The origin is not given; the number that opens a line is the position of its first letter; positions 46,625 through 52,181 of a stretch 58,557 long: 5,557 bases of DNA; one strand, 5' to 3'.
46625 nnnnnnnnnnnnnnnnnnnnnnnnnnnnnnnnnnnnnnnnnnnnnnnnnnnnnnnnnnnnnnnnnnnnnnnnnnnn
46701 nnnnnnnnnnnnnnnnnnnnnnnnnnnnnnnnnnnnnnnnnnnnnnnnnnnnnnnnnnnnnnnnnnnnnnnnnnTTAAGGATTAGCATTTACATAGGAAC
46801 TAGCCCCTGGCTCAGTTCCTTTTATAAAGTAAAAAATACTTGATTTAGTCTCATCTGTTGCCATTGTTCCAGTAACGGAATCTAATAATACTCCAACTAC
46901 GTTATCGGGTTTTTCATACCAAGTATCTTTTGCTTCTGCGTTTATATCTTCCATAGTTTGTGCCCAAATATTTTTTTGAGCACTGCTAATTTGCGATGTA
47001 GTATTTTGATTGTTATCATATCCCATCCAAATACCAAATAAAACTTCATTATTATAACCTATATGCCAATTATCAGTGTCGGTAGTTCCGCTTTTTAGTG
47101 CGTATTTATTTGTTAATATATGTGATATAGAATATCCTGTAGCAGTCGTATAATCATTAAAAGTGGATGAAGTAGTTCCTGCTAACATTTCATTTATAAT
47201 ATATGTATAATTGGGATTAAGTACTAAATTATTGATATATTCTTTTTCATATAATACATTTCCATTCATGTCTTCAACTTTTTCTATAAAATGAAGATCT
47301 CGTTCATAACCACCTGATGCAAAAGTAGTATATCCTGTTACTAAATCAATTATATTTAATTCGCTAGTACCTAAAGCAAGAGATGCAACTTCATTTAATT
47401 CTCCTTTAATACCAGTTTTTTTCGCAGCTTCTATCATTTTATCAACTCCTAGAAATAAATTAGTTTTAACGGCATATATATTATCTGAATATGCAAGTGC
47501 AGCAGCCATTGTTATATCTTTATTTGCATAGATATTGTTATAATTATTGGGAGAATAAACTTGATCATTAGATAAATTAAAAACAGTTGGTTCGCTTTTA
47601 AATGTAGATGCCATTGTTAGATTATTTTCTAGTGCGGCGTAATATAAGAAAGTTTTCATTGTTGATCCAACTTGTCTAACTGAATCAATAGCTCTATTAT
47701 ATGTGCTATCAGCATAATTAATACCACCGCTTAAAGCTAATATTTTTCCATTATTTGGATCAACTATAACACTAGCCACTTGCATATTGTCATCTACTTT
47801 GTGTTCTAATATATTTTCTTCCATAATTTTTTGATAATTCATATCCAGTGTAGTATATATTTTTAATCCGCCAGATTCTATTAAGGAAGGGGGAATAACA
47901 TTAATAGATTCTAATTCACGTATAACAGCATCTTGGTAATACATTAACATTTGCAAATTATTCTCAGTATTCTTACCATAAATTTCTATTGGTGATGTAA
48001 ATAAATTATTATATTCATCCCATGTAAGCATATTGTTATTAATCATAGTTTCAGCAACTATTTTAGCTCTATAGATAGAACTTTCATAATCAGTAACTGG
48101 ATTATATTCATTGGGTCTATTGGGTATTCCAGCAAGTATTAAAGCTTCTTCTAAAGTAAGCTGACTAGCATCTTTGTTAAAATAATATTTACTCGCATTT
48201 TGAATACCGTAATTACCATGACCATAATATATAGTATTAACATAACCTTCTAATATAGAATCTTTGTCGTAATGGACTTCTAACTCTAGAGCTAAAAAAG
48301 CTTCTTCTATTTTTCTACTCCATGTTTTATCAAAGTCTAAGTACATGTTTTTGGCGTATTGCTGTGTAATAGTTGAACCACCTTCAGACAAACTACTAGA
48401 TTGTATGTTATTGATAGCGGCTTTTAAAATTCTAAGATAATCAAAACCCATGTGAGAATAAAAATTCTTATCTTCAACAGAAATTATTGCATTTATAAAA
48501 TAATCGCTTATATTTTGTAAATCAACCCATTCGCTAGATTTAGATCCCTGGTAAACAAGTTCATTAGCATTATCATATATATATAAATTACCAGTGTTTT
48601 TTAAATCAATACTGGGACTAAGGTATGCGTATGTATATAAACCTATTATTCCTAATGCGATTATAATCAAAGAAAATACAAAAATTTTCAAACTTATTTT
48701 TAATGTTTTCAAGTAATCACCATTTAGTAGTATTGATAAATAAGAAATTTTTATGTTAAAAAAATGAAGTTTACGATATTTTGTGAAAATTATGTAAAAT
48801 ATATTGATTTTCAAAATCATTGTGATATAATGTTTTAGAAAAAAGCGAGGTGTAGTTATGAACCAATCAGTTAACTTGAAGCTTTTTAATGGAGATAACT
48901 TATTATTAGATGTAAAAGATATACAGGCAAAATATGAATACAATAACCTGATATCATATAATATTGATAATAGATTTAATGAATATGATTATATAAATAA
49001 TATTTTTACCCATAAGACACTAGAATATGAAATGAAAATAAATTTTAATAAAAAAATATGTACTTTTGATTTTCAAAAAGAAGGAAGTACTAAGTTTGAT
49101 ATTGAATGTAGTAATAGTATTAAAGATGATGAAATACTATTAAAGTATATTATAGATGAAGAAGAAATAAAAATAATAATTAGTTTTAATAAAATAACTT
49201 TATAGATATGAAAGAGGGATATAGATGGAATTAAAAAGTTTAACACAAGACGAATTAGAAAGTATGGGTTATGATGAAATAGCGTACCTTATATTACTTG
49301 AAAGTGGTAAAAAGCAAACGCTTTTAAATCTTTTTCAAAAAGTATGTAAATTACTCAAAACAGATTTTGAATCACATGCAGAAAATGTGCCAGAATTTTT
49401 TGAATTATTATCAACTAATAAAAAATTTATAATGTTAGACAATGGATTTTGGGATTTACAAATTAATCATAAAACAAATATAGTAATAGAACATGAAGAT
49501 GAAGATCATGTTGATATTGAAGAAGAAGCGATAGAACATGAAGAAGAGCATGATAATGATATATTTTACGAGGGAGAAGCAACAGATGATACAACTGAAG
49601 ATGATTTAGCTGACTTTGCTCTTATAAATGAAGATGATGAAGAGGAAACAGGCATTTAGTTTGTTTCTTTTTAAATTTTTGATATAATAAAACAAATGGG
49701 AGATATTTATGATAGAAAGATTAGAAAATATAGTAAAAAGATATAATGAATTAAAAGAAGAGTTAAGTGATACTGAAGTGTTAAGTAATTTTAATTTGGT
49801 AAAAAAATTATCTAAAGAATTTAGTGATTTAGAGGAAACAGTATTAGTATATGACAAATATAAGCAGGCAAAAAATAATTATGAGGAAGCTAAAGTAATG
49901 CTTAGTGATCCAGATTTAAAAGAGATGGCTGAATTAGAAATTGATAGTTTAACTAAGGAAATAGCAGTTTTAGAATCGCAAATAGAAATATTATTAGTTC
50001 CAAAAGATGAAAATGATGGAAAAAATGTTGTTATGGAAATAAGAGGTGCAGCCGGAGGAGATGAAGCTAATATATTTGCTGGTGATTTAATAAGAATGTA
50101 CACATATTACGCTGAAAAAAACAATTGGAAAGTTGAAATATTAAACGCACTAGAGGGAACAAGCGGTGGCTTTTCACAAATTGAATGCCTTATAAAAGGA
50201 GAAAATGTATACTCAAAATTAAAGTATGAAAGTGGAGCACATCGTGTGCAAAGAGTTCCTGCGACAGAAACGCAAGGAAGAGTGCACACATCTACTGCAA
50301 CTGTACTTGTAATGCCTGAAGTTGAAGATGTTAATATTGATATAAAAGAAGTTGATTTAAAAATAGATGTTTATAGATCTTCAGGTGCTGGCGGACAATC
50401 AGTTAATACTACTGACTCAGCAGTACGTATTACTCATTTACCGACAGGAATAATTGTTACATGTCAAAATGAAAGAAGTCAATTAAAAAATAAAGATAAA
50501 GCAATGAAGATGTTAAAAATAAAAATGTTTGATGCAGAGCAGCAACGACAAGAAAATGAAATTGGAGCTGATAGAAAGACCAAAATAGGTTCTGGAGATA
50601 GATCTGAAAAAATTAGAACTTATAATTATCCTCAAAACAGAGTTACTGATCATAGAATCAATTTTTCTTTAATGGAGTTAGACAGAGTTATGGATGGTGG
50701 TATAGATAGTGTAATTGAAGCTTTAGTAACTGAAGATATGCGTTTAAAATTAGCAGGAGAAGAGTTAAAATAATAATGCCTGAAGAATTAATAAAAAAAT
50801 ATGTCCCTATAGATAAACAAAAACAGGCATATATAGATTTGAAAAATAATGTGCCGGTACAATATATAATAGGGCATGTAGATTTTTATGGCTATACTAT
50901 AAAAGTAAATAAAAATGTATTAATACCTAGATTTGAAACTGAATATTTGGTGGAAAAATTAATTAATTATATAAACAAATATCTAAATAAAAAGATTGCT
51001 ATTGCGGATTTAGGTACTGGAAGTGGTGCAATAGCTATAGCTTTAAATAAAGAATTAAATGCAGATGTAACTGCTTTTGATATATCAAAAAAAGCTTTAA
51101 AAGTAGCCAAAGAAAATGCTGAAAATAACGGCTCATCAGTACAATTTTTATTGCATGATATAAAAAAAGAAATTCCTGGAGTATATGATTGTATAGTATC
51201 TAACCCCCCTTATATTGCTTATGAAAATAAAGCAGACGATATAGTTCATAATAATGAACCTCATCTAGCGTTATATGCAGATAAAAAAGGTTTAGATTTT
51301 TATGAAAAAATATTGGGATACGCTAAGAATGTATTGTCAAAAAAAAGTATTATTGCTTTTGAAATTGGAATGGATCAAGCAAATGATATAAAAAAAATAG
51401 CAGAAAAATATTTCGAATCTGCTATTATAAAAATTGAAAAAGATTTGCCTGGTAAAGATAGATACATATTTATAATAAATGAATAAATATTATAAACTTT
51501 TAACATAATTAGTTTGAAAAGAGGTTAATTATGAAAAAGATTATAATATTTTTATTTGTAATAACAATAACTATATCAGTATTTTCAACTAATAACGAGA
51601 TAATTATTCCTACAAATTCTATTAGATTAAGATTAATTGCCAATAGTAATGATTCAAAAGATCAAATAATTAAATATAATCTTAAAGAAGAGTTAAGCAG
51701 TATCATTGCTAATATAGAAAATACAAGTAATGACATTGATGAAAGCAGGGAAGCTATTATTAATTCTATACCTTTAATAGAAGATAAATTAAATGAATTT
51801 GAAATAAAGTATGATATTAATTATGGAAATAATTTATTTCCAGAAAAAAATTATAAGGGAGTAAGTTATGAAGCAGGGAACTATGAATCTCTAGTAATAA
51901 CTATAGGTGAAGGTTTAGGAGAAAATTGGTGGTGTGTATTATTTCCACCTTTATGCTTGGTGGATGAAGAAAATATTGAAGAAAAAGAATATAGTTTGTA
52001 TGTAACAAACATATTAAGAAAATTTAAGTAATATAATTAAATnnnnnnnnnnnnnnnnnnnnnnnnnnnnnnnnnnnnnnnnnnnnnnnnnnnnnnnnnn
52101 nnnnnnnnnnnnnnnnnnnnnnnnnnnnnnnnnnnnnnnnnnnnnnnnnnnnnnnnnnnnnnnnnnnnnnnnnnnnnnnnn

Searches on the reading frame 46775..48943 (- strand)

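Call 7: search_protein_families(library=ncbifam, proteins=[window:46775-48943:-])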
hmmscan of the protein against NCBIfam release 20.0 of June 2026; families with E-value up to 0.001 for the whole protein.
window:46775-48943:- (722 aa): 14 families
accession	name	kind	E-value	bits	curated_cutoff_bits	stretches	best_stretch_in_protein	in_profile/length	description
TIGR02074.1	PBP_1a_fam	subfamily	2.2e-151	505.3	508.75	1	138-668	3-533/535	PBP1A family penicillin-binding protein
NF051885.1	tranpepglycosPbpC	equivalog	7.9e-100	335.3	900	1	120-664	57-590/632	multimodular transpeptidase-transglycosylase PbpC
TIGR02071.1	PBP_1b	equivalog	3.8e-97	326.2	717.75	1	137-709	147-722/729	penicillin-binding protein 1B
NF038276.1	strep_PBP2A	exception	3.5e-84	283.4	1100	1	88-676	43-645/716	penicillin-binding protein PBP2A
NF008643.0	PRK11636.1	equivalog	1.2e-83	281.8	1263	3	81-387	4-312/850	peptidoglycan glycosyltransferase/peptidoglycan DD-transpeptidase MrcA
TIGR02073.1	PBP_1c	equivalog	1e-80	272.3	494.2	1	139-683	35-559/728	penicillin-binding protein 1C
NF007061.0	PRK09506.1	equivalog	3.8e-70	236.7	1120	1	140-693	214-769/825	bifunctional glycosyl transferase/transpeptidase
NF038272.1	strep_PBP1A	exception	1.6e-69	234.9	1075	1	78-682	5-645/658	penicillin-binding protein PBP1A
NF011423.0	PRK14850.1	equivalog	6e-69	233.2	1275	1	140-696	160-719/764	penicillin-binding protein 1b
NF038274.1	strep_PBP1B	exception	4.4e-50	170.8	1225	2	140-313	85-272/745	penicillin-binding protein PBP1B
NF008414.0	PRK11240.1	equivalog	3.4e-45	154.4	1121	1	140-655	67-551/774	peptidoglycan glycosyltransferase PbpC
TIGR02070.1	mono_pep_trsgly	equivalog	6.4e-43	146.8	182.65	1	136-302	54-220/224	monofunctional biosynthetic peptidoglycan transglycosylase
NF010008.0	PRK13481.1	equivalog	8.6e-34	117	270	1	79-314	38-263/269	glycosyltransferase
TIGR03423.1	pbp2_mrdA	equivalog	2.4e-15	56.1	455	1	413-512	295-390/593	penicillin-binding protein 2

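Call 8: search_protein_families(library=pfam, proteins=[window:46775-48943:-])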
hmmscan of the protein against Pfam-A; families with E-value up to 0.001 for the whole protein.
window:46775-48943:- (722 aa): 2 families
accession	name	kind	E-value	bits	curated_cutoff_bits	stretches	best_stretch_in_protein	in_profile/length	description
PF00912.28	Transgly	-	8e-63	211.5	27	1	134-300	11-177/178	Transglycosylase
PF00905.27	Transpeptidase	-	1.1e-25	90.9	22.1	1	391-648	3-270/299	Penicillin binding protein transpeptidase domain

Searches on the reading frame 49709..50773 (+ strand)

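Call 8: search_protein_families(library=pfam, proteins=[window:49709-50773:+])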
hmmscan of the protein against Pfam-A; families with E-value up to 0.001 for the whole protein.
window:49709-50773:+ (354 aa): 3 families
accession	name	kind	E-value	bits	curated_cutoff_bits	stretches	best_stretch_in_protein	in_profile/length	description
PF03462.23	PCRF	-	1e-70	238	24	1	9-199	2-194/194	PCRF domain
PF00472.26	RF-1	-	2.7e-43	147.1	35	1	207-316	2-116/116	RF-1 domain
PF16326.10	ABC_tran_CTD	-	0.00058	20.5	32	0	5-44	17-56/69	ABC transporter C-terminal domain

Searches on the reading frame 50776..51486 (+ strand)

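Call 8: search_protein_families(library=pfam, proteins=[window:50776-51486:+])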
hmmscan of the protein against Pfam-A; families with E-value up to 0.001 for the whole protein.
window:50776-51486:+ (236 aa): 11 families
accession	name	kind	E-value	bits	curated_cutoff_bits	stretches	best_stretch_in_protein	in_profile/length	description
PF05175.20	MTS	-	7.6e-17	61.9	23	1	63-158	24-120/170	Methyltransferase small domain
PF13847.12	Methyltransf_31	-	2.9e-14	53.4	27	1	71-193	2-107/145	Methyltransferase domain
PF13649.12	Methyltransf_25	-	6.4e-12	46.4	27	1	76-143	1-71/97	Methyltransferase domain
PF06325.19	PrmA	-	1e-11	45.3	22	1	64-143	153-233/296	Ribosomal protein L11 methyltransferase (PrmA)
PF08241.18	Methyltransf_11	-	4.1e-08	34.2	21.2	1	78-142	2-66/95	Methyltransferase domain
PF01170.24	UPF0020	-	1.1e-05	25.7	22.3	1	94-146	75-131/197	RMKL-like, methyltransferase domain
PF08242.18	Methyltransf_12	-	1.2e-05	26.3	30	1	78-143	2-72/98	Methyltransferase domain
PF03602.21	Cons_hypoth95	-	6e-05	23.2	24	1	60-150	30-127/182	Conserved hypothetical protein 95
PF07669.17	Eco57I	-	0.00011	22.8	25.3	1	91-195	49-132/171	Eco57I restriction-modification methylase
PF12847.13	Methyltransf_18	-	0.00016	22.1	27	1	63-122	5-65/151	Methyltransferase domain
PF13489.12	Methyltransf_23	-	0.00064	19.9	27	0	56-142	6-87/164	Methyltransferase domain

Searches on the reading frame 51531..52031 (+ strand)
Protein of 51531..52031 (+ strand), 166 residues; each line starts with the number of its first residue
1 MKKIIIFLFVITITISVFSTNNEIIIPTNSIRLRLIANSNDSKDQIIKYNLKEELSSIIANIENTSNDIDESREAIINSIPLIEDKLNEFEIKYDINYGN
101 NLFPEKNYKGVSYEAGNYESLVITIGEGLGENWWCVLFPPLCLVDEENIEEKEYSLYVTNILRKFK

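Call 66: search_protein_families(library=pfam, proteins=[window:51531-52031:+], max_evalue=0.00001)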
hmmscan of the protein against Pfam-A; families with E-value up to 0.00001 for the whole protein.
window:51531-52031:+ (166 aa): 1 family
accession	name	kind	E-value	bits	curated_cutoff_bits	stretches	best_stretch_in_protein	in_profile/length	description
PF09551.15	Spore_II_R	-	1.1e-31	110.4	25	1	29-147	3-127/128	Stage II sporulation protein R (spore_II_R)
